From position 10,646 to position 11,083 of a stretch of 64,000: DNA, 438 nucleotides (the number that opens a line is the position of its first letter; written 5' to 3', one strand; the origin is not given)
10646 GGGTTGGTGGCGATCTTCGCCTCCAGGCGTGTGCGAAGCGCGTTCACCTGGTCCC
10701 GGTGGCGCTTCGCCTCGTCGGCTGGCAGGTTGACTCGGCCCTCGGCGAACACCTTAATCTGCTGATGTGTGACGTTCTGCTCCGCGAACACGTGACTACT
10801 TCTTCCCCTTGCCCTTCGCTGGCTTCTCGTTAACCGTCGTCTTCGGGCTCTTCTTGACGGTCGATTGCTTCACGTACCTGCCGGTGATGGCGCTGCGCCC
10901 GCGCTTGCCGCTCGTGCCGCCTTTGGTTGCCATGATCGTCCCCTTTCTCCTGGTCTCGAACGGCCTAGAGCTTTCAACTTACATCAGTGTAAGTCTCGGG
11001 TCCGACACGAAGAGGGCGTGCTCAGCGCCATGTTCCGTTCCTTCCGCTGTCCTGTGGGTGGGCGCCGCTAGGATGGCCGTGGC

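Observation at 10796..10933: Unannotated 45-aa basic protein as first gene of a type III CBASS operon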

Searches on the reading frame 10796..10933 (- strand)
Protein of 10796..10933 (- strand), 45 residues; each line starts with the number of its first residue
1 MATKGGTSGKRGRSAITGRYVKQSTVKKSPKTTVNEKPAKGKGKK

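Call 7: search_protein_families(library=pfam, proteins=[window:10796-10933:-], max_evalue=0.1)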
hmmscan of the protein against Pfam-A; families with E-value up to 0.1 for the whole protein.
window:10796-10933:- (45 aa): 0 families

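Call 8: search_protein_families(library=padloc, proteins=[window:10796-10933:-], max_evalue=0.1)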
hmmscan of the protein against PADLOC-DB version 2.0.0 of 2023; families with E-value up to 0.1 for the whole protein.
window:10796-10933:- (45 aa): 0 families

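Call 9: find_homologous_proteins(query=window:10796-10933:-, max_evalue=0.01)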
Query window:10796-10933:- (45 aa): 206 proteins with E <= 0.01 among 208 candidates; the best 120 are listed.
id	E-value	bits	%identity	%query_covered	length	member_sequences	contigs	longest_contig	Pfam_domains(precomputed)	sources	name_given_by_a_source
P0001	1.6e-18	82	100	100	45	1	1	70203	-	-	-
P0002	3.7e-12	62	78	80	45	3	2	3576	-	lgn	-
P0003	2.7e-10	57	68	98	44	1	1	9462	-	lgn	-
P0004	4.2e-10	56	77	69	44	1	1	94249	-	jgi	jgi:hypothetical protein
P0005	5.6e-10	56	77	93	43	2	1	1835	-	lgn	-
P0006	6.8e-10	55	76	93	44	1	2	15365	-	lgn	-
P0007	8.2e-10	55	78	80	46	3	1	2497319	-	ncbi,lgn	ncbi:hypothetical protein [Kribbella sp. C-35]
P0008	9.0e-10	55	81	82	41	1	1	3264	-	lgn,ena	-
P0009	1.1e-9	55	74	93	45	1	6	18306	-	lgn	-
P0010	2.0e-9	54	74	93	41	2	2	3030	-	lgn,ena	-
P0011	2.3e-9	54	90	69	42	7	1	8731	-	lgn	-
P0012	2.6e-9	54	85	76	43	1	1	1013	-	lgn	-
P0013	3.0e-9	53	82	76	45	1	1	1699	-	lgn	-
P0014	3.1e-9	53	69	93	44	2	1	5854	-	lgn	-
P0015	3.7e-9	53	78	80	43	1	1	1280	-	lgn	-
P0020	6.8e-9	52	70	98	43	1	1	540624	-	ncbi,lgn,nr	ncbi:hypothetical protein [Amycolatopsis sp. RTGN1]|nr:hypothetical protein [Amycolatopsis sp. RTGN1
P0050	2.3e-8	51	83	80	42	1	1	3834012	-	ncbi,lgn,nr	ncbi:hypothetical protein [Cellulomonas palmilytica]|nr:hypothetical protein [Cellulomonas palmilyti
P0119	1.9e-7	48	82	49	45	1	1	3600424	-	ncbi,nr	ncbi:hypothetical protein KLP28_06975 [Nocardioidaceae bacterium]|nr:hypothetical protein KLP28_0697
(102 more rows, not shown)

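Call 12: find_related_loci(query=A1, collection=genome_contigs, flank=6000)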
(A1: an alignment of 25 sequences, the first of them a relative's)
Query A1 (45 aa) in genome_contigs; peptide patterns used: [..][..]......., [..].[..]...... (x = any residue, [..] = any of these).
114 stretches matched a pattern; 97 encode a relative of the query (tblastn E <= 1e-3); the best 80 are kept; 80 distinct loci.
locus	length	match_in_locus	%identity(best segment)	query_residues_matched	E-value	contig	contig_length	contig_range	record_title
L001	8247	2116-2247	73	1-44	2e-14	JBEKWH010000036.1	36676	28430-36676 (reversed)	MAG: Solirubrobacteraceae bacterium isolate SPRUCE 623 SPRUCE_623_36, whole genome shotgun sequence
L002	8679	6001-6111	76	1-37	2e-14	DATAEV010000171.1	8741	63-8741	MAG TPA_asm: Actinomycetota bacterium isolate SMAG_U6786 k141_4433625, whole genome shotgun sequence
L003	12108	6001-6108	78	1-36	6e-14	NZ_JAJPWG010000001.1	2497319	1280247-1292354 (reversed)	Kribbella sp. C-35 C-35_NODE_1_length_2497319_cov_34.886811, whole genome shotgun sequence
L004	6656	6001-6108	75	1-36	2e-13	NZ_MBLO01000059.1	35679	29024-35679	Pseudofrankia sp. BMG5.36 contig_150, whole genome shotgun sequence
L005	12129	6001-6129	70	1-44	3e-13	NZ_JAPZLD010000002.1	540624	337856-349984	Amycolatopsis ponsaeliensis strain RTGN1 contig00002, whole genome shotgun sequence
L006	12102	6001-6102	85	9-42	5e-13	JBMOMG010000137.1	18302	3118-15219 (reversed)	MAG: Actinomycetota bacterium isolate Betzabe_MAG044 MAG044_137, whole genome shotgun sequence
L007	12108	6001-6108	67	6-41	7e-13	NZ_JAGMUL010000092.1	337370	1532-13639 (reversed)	Streptomyces sp. AC550_RSS872 NODE_100_length_337272_cov_39.184692, whole genome shotgun sequence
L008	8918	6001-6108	69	6-41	7e-13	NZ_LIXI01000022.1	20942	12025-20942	Streptomyces sp. CB00316 scaffold22, whole genome shotgun sequence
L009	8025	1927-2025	73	9-41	8e-13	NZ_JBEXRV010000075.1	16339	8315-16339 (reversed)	Streptomyces sp. NPDC006289 NPDC006289_281_G6.ctg-0075, whole genome shotgun sequence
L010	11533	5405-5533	70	3-45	1e-12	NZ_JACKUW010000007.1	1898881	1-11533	Mycolicibacterium sediminis strain DSM 45643 MSED-DSM45643DSM45643_contig000019, whole genome shotgun sequence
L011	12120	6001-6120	75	7-45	1e-12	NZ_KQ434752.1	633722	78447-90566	Jiangella muralis strain DSM 45357 Scaffold2, whole genome shotgun sequence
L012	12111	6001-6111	76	9-45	1e-12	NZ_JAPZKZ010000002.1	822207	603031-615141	Mycobacterium sp. RTGN6 contig00002, whole genome shotgun sequence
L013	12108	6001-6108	67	6-41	2e-12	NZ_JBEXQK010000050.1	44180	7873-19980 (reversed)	Streptomyces sp. NPDC006368 NPDC006368_284_B10.ctg-0050, whole genome shotgun sequence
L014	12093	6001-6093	81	6-36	2e-12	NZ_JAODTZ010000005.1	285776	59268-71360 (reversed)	Streptomyces rhizosphaerihabitans strain ASQP_78 Contig_005, whole genome shotgun sequence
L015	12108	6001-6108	67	6-41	1e-12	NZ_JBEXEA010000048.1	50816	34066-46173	Streptomyces sp. NPDC005483 NPDC005483_21_E5.ctg-0048, whole genome shotgun sequence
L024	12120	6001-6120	73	6-45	2e-12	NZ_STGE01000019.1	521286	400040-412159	Mycolicibacterium sp. CR10 CR10_ctg019, whole genome shotgun sequence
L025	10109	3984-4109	69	1-42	3e-12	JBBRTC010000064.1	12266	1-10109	MAG: Candidatus Nanopelagicales bacterium isolate La2_metabat2.176 La2_metabat2.176_K_189193L12266_cov_12.8474, whole ge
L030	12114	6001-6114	68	8-45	4e-12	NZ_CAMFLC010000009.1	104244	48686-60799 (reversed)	MAG: uncultured Leifsonia sp. isolate SRR12456161_bin.8_metaWRAP_v1.3_MAG ERZ12289963.134, whole genome shotgun sequence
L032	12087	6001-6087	79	8-36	5e-12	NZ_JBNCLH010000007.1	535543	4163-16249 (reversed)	Kribbella sp. DT2 NODE_7_length_535543_cov_29.852721, whole genome shotgun sequence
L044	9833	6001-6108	72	1-36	8e-12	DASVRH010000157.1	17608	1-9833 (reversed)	MAG TPA_asm: Solirubrobacteraceae bacterium isolate SMAG_U3231 k141_226566, whole genome shotgun sequence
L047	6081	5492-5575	89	9-36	1e-11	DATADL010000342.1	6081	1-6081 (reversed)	MAG TPA_asm: Actinomycetota bacterium isolate SMAG_U6749 k141_126753, whole genome shotgun sequence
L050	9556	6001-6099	70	9-41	2e-11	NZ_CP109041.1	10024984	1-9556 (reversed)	Streptomyces sp. NBC_00645 chromosome, complete genome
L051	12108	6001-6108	72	1-36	2e-11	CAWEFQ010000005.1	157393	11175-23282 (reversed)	MAG: uncultured Solirubrobacterales bacterium isolate MFD00991.bin.2.32 genome assembly, contig: contig_36173, whole gen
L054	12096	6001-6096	72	5-36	3e-11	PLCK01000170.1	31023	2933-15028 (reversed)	MAG: Actinomycetota bacterium isolate palsa_607 73.20111000_P3M.104_contig_42493, whole genome shotgun sequence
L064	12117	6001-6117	67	1-36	5e-11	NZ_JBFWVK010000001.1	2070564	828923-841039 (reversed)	MAG: Nocardioides sp. isolate CA_2019_TPBF_92 NODE_4_length_2070564_cov_66.218178_TPBF, whole genome shotgun sequence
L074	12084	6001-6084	86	9-36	8e-11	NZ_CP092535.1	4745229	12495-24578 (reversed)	Nocardioides sp. TF02-7 chromosome, complete genome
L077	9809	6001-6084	86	9-36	1e-10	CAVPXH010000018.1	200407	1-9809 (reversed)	MAG: uncultured Actinomycetota bacterium isolate MFD01721.bin.1.111 genome assembly, contig: contig_64576, whole genome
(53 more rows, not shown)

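Call 18: search_protein_families(library=pfam, proteins=[L032:5531-5899:-, L007:5235-5807:+, L008:4303-5448:-, L024:6217-7227:+, L030:6123-7169:+, L024:7224-8687:+, L007:6185-6457:+, L007:6454-6825:+, L007:6711-8315:+, L015:6544-7848:+], max_evalue=0.01)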
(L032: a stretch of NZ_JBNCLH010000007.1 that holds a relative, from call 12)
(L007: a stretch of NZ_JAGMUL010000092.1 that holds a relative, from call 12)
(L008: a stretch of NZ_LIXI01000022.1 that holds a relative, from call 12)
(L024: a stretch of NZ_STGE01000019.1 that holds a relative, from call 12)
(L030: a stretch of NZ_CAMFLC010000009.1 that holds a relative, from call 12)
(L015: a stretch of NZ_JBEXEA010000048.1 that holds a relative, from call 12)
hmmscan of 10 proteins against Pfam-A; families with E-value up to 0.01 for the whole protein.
L032:5531-5899:- (122 aa): 2 families
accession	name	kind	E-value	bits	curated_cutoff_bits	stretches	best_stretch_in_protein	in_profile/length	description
PF13560.12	HTH_31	-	0.00025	21.7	27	1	17-52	8-44/64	Helix-turn-helix domain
PF01381.28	HTH_3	-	0.0019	18.6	23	1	17-46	3-32/55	Helix-turn-helix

L007:5235-5807:+ (190 aa): 1 family
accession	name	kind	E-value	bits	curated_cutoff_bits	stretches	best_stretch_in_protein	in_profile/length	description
PF06114.19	Peptidase_M78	-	1.5e-20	73.6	22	1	46-179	1-122/123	IrrE N-terminal-like domain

L008:4303-5448:- (381 aa): 5 families
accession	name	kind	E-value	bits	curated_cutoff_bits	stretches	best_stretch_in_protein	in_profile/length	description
PF06114.19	Peptidase_M78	-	9.5e-11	42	22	1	218-314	2-90/123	IrrE N-terminal-like domain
PF01381.28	HTH_3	-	9.6e-10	38.8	23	1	23-74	1-52/55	Helix-turn-helix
PF13560.12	HTH_31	-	4.2e-06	27.4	27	1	20-78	3-62/64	Helix-turn-helix domain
PF12844.13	HTH_19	-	0.0051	17.1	30.2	0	20-65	1-46/64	Helix-turn-helix domain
PF13443.12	HTH_26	-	0.0093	16.6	22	0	23-55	2-34/63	Cro/C1-type HTH DNA-binding domain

L024:6217-7227:+ (336 aa): 1 family
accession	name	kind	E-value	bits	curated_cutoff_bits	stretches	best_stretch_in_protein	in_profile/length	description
PF18144.7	SMODS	-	1.4e-12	48.6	26.5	1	4-165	3-164/164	Second Messenger Oligonucleotide or Dinucleotide Synthetase domain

L030:6123-7169:+ (348 aa): 2 families
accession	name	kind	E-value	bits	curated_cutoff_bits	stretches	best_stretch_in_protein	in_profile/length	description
PF18144.7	SMODS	-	8.4e-07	29.8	26.5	1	28-196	1-161/164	Second Messenger Oligonucleotide or Dinucleotide Synthetase domain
PF01909.29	NTP_transf_2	-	2.9e-06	28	21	1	58-98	4-43/93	Nucleotidyltransferase domain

L024:7224-8687:+ (487 aa): 1 family
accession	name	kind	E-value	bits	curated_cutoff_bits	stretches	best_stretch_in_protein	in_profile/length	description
PF00899.27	ThiF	-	4.2e-24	85.5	28.1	1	270-408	17-154/238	ThiF family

L007:6185-6457:+ (90 aa): 1 family
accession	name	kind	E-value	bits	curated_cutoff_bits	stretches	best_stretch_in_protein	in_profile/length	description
PF13510.11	Fer2_4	-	0.00098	19.6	22.8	1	17-72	2-54/82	2Fe-2S iron-sulfur cluster binding domain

L007:6454-6825:+ (123 aa): 0 families

L007:6711-8315:+ (534 aa): 2 families
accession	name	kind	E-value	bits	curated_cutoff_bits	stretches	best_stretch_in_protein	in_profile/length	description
PF00899.27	ThiF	-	6.7e-28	97.9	28.1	1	217-399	2-171/238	ThiF family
PF14464.11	Prok-JAB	-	0.0026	18.1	25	1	49-132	3-78/114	Prokaryotic homologs of the JAB domain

L015:6544-7848:+ (434 aa): 1 family
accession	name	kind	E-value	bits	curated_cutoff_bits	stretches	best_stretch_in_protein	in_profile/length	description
PF12706.13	Lactamase_B_2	-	0.0016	18.6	27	1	61-121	21-82/200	Beta-lactamase superfamily domain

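Call 19: search_protein_families(library=padloc, proteins=[L032:5531-5899:-, L007:5235-5807:+, L008:4303-5448:-, L024:6217-7227:+, L030:6123-7169:+, L024:7224-8687:+, L007:6185-6457:+, L007:6454-6825:+, L007:6711-8315:+, L015:6544-7848:+], max_evalue=0.001)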
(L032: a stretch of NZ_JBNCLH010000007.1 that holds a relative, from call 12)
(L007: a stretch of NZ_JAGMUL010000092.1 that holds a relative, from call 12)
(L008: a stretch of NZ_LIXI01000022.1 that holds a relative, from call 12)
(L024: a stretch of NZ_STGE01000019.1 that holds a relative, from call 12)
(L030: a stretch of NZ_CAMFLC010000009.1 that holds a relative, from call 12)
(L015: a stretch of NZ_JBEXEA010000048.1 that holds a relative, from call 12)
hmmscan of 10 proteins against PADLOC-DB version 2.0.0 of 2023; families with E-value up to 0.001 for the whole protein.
L032:5531-5899:- (122 aa): 6 families
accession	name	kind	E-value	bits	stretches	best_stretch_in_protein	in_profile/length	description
PDLC03948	RmrA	-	1.7e-06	25.2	1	15-111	13-108/397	-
PDLC03946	RmrA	-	2.4e-06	24.5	1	14-78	6-70/357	-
PDLC03949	RmrA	-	4.1e-05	20.6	1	14-78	6-70/363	-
PDLC03947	RmrA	-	6.5e-05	19.9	1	9-80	10-82/383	-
PDLC02926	HTH_VI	-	0.00012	20.3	1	11-68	2-60/92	-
PDLC03952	RmrA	-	0.00031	17.7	1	13-80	25-92/395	-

L007:5235-5807:+ (190 aa): 17 families
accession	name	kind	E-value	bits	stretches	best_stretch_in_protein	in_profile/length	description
PDLC04141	capP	-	4.2e-34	116.1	1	21-182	4-153/242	capP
PDLC03946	RmrA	-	8.6e-18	62.2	1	20-186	122-271/357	-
PDLC03949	RmrA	-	6e-17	59.5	1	21-185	122-268/363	-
PDLC03954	RmrA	-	1.7e-15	54.8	1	23-185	142-293/380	-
PDLC03947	RmrA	-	2.7e-14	50.8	1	25-186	144-294/383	-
PDLC03943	RmrA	-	4.5e-14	50.3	1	24-186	128-276/370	-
PDLC03945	RmrA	-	7e-14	49.8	1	43-185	163-296/394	-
PDLC03952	RmrA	-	3.4e-13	47.2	1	23-185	154-305/395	-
PDLC03951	RmrA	-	2e-12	44.8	1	25-185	139-288/400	-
PDLC03953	RmrA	-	1.7e-11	42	1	70-179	192-280/373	-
PDLC03944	RmrA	-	5.1e-11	40.2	1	23-185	129-286/384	-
PDLC03948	RmrA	-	5.9e-09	33.3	1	23-184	140-291/397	-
PDLC04776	PDC-M69B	-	1.1e-08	33.1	1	60-164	55-157/272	-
PDLC03955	RmrA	-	1.1e-08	32.8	1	24-186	149-294/371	-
PDLC03956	RmrA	-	1.4e-07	28.9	1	25-186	140-290/399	-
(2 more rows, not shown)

L008:4303-5448:- (381 aa): 11 families
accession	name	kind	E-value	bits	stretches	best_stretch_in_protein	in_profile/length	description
PDLC03982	PD-Lambda-2_B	-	3.8e-31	106.8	1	19-353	60-376/402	-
PDLC04141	capP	-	2.3e-13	48.2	1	200-340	11-140/242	capP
PDLC03953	RmrA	-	5.4e-11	40.3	2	211-316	150-249/373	-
PDLC03954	RmrA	-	3.5e-07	27.5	1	213-314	162-255/380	-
PDLC03949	RmrA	-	1.7e-06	25.2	1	253-315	181-230/363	-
PDLC03947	RmrA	-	3.7e-05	20.7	1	235-314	183-255/383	-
PDLC03945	RmrA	-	8.2e-05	19.9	1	249-315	196-255/394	-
PDLC03950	RmrA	-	0.0002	18.5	1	242-332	177-257/369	-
PDLC03944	RmrA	-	0.00025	18.2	1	263-315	201-247/384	-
PDLC03952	RmrA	-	0.00034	17.6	0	263-314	222-267/395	-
PDLC03946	RmrA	-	0.00077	16.3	0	245-315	175-232/357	-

L024:6217-7227:+ (336 aa): 23 families
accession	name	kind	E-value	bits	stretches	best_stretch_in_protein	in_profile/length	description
PDLC00810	Cyclase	-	7.1e-150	497.1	1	1-336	1-335/335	oligonucleotide-cyclase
PDLC00822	Cyclase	-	1.5e-33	114.7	2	3-128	2-124/375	oligonucleotide-cyclase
PDLC00773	Cyclase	-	2.9e-32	110.6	1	5-297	4-293/334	oligonucleotide-cyclase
PDLC00809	Cyclase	-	6.9e-30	102.6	1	12-295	12-289/295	oligonucleotide-cyclase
PDLC00823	Cyclase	-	2e-24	84.8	1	7-296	8-279/285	oligonucleotide-cyclase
PDLC00798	Cyclase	-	8.5e-19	66.2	1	28-295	28-291/344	oligonucleotide-cyclase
PDLC00818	Cyclase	-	8.8e-13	46.5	1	24-297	24-291/322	oligonucleotide-cyclase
PDLC00776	Cyclase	-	6.7e-12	43.4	1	4-293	5-275/287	oligonucleotide-cyclase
PDLC00786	Cyclase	-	4.2e-10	37.5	2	121-296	123-289/293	oligonucleotide-cyclase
PDLC00796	Cyclase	-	5.4e-10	37.2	1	48-297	47-283/432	oligonucleotide-cyclase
PDLC00803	Cyclase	-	2.4e-08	32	1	43-156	42-144/253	oligonucleotide-cyclase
PDLC00787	Cyclase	-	8.3e-08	29.9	1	31-180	32-180/333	oligonucleotide-cyclase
PDLC00801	Cyclase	-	4.5e-07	27.3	1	21-76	21-76/295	oligonucleotide-cyclase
PDLC00790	Cyclase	-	1.4e-06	25.9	1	46-208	75-229/310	oligonucleotide-cyclase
PDLC00792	Cyclase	-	3.2e-06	24.7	1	49-209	49-204/236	oligonucleotide-cyclase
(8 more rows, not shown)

L030:6123-7169:+ (348 aa): 27 families (the best 25 are shown)
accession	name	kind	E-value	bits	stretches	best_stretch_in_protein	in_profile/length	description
PDLC00818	Cyclase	-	2.6e-161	534.5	1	28-348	1-322/322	oligonucleotide-cyclase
PDLC00823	Cyclase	-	1e-42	144.8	1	28-322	3-283/285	oligonucleotide-cyclase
PDLC00809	Cyclase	-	1.3e-35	121.4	1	28-322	2-294/295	oligonucleotide-cyclase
PDLC00777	Cyclase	-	1.3e-30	104.9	1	30-306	4-281/341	oligonucleotide-cyclase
PDLC00779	Cyclase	-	9.7e-29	98.8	1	41-319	20-296/345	oligonucleotide-cyclase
PDLC00802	Cyclase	-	4e-19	67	2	173-322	176-330/332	oligonucleotide-cyclase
PDLC00822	Cyclase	-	1.7e-17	61.8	2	278-327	303-349/375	oligonucleotide-cyclase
PDLC00776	Cyclase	-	1.7e-17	61.7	1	28-322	3-285/287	oligonucleotide-cyclase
PDLC00805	Cyclase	-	4.3e-17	60.5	1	33-320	25-313/314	oligonucleotide-cyclase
PDLC00786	Cyclase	-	6.9e-16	56.5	2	160-322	125-293/293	oligonucleotide-cyclase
PDLC00773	Cyclase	-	3.9e-15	54.2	1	161-325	123-299/334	oligonucleotide-cyclase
PDLC00796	Cyclase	-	1.1e-14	52.6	1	28-323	1-287/432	oligonucleotide-cyclase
PDLC00814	Cyclase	-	1.3e-12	45.7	1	159-322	125-292/295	oligonucleotide-cyclase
PDLC00820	Cyclase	-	1.2e-11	42.5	1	65-321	41-276/324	oligonucleotide-cyclase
PDLC00810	Cyclase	-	3.9e-11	41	1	67-318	46-294/335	oligonucleotide-cyclase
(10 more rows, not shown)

L024:7224-8687:+ (487 aa): 32 families (the best 25 are shown)
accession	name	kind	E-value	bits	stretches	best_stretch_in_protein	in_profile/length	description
PDLC00844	E1-E2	-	8.5e-200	662.5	1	4-484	3-485/489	E1-E2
PDLC00847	E1-E2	-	1.8e-43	146.7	1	13-475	8-494/523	E1-E2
PDLC00855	E1-E2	-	1.7e-30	104.6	2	258-393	287-426/579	E1-E2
PDLC00836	E1-E2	-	2.1e-27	94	2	268-383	336-451/602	E1-E2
PDLC00837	E1-E2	-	3.3e-24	83.6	1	269-338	321-394/593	E1-E2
PDLC00856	E1-E2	-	3.1e-22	76.8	1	270-389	319-436/573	E1-E2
PDLC00839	E1-E2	-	4e-20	69.6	1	265-398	362-494/602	E1-E2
PDLC00832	E1-E2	-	4.2e-20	69.5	1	268-383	333-447/588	E1-E2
PDLC00848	E1-E2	-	2.4e-19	67.1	1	265-398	366-498/607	E1-E2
PDLC00840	E1-E2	-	2.4e-17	61.2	1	270-383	210-323/458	E1-E2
PDLC00850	E1-E2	-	9.8e-17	58.6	1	273-337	314-378/566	E1-E2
PDLC00829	E1-E2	-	1.3e-16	58.8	1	229-404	127-301/426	E1-E2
PDLC00853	E1-E2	-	2.1e-16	58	1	269-404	306-440/546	E1-E2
PDLC00857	E1-E2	-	6.2e-16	56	1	271-404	344-472/589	E1-E2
PDLC00842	E1-E2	-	2.4e-15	54.2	1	262-381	294-411/549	E1-E2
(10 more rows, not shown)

L007:6185-6457:+ (90 aa): 0 families

L007:6454-6825:+ (123 aa): 0 families

L007:6711-8315:+ (534 aa): 27 families (the best 25 are shown)
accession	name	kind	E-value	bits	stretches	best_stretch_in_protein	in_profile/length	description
PDLC00829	E1-E2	-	6.7e-11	39.9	1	232-394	167-321/426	E1-E2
PDLC00840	E1-E2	-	1.4e-10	38.8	1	232-343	209-319/458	E1-E2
PDLC00848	E1-E2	-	1.6e-10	37.9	1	230-337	368-472/607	E1-E2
PDLC00836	E1-E2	-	3.5e-10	37.1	1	229-338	334-441/602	E1-E2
PDLC00855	E1-E2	-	5e-10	37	1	229-294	295-359/579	E1-E2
PDLC00844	E1-E2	-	5.7e-10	36.4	1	219-281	259-321/489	E1-E2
PDLC00839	E1-E2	-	4.8e-09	33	1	230-335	364-466/602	E1-E2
PDLC00828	E1-E2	-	3.4e-08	31.2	1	232-295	171-231/431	E1-E2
PDLC00837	E1-E2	-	3.8e-08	30.5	1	230-347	319-437/593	E1-E2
PDLC00856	E1-E2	-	4.3e-08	30.1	1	236-304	322-387/573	E1-E2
PDLC00832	E1-E2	-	1.4e-07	28.2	1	229-280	331-382/588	E1-E2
PDLC00850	E1-E2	-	1.9e-07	27.9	1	236-280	314-358/566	E1-E2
PDLC00843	E1-E2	-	2.6e-07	27.5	1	231-278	313-360/575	E1-E2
PDLC00845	E1-E2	-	4.5e-07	26.7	1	231-280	297-346/571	E1-E2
PDLC00827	E1-E2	-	3.7e-06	23.6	1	232-294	328-389/711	E1-E2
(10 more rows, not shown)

L015:6544-7848:+ (434 aa): 2 families
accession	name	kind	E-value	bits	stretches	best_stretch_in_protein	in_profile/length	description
PDLC03854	LmuA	-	1.5e-05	22.3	0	54-100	41-91/345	-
PDLC03805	RTasMBL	-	2.8e-05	21.5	0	205-270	181-241/322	DRT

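Call 29: search_protein_representatives(alignment_id=A1)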
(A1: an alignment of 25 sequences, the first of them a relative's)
Query: 25 sequences, 50 profile positions. Proteins with E-value up to 0.001 (for the whole library): 422; up to 1e-10: 60; up to 1e-30: 0. The best 150 are listed.
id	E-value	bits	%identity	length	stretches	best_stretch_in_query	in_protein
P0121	2.2e-27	110.3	-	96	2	9-50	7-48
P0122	2.0e-19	84.9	-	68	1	5-48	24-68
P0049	2.4e-19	84.6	-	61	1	4-48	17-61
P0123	5.7e-19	83.4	-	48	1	6-49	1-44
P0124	6.1e-18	80.1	-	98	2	9-46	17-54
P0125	1.1e-17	79.4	-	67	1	8-47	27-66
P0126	1.5e-17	78.8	-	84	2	10-49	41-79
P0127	2.8e-17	78.0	-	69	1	10-49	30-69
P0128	1.1e-16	76.0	-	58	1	11-48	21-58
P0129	2.0e-16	75.3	-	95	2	10-48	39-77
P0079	2.0e-16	75.2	-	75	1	9-49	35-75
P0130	2.9e-16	74.7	-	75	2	9-50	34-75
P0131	5.0e-16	74.0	-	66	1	13-49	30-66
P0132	5.1e-16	74.0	-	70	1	8-49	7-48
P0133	1.8e-15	72.2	-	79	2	3-39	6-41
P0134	1.9e-15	72.1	-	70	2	10-42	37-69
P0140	2.6e-14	68.5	-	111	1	11-48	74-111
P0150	5.6e-13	64.2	-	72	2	16-43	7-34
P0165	1.7e-11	59.5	-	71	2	14-49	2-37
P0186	2.2e-10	55.9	-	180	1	18-50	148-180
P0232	6.8e-08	48.0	-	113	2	11-44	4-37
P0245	1.6e-07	46.8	-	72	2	18-38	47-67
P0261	3.7e-07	45.6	-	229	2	17-41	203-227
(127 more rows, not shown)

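Call 31: search_protein_families(library=pfam, proteins=[P0134, P0133, P0150, P0121, P0232, P0261, P0186, P0165, P0245, P0140], max_evalue=1)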
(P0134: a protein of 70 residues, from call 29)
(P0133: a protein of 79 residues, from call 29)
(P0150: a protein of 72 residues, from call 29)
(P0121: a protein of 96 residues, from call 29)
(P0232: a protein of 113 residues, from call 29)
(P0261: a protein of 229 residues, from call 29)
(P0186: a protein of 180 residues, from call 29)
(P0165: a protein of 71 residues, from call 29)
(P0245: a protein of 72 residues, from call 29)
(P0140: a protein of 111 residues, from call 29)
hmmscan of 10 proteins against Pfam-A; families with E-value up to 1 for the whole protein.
P0134 (70 aa): 1 family
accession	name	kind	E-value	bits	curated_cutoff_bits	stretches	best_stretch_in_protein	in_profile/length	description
PF22313.1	DIP0205-like_N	-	0.15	12.5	27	0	5-14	15-24/57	DIP0205-like, N-terminal domain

P0133 (79 aa): 1 family
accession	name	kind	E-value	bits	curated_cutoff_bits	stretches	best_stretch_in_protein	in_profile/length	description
PF12390.13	Se-cys_synth_N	-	0.08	13.5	22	0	65-78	17-30/40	Selenocysteine synthase N terminal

P0150 (72 aa): 1 family
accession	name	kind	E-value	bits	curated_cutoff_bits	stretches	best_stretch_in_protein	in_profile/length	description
PF12390.13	Se-cys_synth_N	-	0.029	14.9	22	0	56-72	18-34/40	Selenocysteine synthase N terminal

P0121 (96 aa): 0 families

P0232 (113 aa): 0 families

P0261 (229 aa): 3 families
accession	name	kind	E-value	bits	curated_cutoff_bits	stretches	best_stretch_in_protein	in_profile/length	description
PF01899.21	MNHE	-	0.00032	20.9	27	1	6-44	100-137/145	Na+/H+ ion antiporter subunit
PF13384.12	HTH_23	-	0.059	13.6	24.6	1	98-136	5-45/50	Homeodomain-like domain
PF04545.22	Sigma70_r4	-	0.11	12.5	24.1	1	100-133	10-43/50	Sigma-70, region 4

P0186 (180 aa): 11 families
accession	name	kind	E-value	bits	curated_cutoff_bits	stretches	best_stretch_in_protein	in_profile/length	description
PF01381.28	HTH_3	-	5.5e-07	30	23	1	59-90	1-32/55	Helix-turn-helix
PF13560.12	HTH_31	-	1.7e-05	25.4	27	1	57-108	4-57/64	Helix-turn-helix domain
PF13744.12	HTH_37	-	9.1e-05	22.6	27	1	46-107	10-73/80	Helix-turn-helix domain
PF04545.22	Sigma70_r4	-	0.0003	20.7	24.1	1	66-90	19-43/50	Sigma-70, region 4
PF12802.13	MarR_2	-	0.0035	17.9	27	1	59-87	11-40/61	MarR family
PF13412.12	HTH_24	-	0.0099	15.9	21.9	1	60-86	10-36/48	Winged helix-turn-helix DNA-binding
PF20432.4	Xre-like-HTH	-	0.026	15.2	25.8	1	56-93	12-49/63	Antitoxin Xre-like helix-turn-helix domain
PF22943.2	HTH_68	-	0.065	13.3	27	1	68-90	18-40/45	Putative helix-turn-helix domain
PF07820.17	TraC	-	0.066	14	27.7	1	26-67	23-64/88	TraC-like protein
PF15731.11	MqsA_antitoxin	-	0.08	13.5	30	1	49-89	62-104/131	Antitoxin component of bacterial toxin-antitoxin system, MqsA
PF13413.12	HTH_25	-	0.09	13.1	24.6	1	59-89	2-32/62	Helix-turn-helix domain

P0165 (71 aa): 0 families

P0245 (72 aa): 0 families

P0140 (111 aa): 0 families
